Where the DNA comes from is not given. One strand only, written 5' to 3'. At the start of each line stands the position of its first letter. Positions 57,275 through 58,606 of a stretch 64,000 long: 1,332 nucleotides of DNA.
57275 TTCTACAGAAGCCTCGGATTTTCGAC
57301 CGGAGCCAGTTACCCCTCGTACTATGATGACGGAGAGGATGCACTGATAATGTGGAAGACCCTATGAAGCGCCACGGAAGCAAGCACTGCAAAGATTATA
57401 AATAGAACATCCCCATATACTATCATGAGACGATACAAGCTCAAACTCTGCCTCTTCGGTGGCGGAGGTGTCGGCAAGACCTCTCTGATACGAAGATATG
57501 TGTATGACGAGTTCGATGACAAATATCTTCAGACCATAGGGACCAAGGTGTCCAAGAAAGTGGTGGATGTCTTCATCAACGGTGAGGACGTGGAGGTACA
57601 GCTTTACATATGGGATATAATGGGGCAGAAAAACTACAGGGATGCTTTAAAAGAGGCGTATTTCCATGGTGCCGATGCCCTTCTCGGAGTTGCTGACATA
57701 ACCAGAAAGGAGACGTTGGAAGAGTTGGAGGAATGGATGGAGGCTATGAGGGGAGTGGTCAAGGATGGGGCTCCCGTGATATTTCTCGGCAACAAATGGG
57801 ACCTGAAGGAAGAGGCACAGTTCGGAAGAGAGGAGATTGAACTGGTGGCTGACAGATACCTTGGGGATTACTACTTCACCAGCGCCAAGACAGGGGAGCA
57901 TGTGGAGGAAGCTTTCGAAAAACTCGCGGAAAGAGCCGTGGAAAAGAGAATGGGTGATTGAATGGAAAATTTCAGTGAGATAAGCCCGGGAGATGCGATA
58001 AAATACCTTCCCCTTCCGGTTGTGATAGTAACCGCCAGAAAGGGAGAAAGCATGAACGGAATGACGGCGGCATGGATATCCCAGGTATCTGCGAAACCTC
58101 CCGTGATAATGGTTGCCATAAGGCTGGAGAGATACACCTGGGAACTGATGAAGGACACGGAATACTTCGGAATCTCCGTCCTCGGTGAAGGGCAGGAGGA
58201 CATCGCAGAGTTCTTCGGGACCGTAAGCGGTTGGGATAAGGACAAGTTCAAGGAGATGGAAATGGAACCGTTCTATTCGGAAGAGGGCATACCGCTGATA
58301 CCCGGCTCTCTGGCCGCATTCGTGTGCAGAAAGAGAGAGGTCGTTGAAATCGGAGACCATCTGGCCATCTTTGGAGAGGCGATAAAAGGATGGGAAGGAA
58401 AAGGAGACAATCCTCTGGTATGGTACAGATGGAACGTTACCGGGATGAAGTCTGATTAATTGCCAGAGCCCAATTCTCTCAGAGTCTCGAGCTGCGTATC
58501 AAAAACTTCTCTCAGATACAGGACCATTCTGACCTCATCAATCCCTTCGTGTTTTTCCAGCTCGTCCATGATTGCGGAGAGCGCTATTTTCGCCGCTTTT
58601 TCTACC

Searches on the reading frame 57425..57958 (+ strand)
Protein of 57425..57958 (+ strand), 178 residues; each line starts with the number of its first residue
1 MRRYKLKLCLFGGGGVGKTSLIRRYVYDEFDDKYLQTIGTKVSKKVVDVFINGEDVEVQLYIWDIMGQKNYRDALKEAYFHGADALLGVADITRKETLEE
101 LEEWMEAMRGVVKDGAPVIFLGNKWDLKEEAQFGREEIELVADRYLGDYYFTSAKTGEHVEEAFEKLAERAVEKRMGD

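Call 66: search_protein_families(library=pfam, proteins=[window:57425-57958:+], max_evalue=0.001)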
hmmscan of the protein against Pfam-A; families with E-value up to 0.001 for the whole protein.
window:57425-57958:+ (178 aa): 4 families
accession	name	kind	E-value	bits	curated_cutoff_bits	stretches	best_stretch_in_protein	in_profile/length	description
PF00071.28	Ras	-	9.8e-36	123.2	21.6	1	7-171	1-160/162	Ras family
PF08477.19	Roc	-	6.8e-26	91.3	27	1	7-126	1-119/119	Ras of Complex, Roc, domain of DAPkinase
PF00025.27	Arf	-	3.1e-11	43.5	22.3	1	5-169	14-172/174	ADP-ribosylation factor family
PF04670.18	Gtr1_RagA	-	1.1e-07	31.9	22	1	7-130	1-126/232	Gtr1/RagA G protein conserved region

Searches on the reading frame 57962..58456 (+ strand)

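Call 66: search_protein_families(library=pfam, proteins=[window:57962-58456:+], max_evalue=0.001)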
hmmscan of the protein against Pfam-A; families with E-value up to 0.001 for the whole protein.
window:57962-58456:+ (165 aa): 1 family
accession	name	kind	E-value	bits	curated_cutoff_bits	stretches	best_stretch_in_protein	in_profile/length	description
PF01613.24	Flavin_Reduct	-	1.7e-37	129.3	27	1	16-159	4-149/153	Flavin reductase like domain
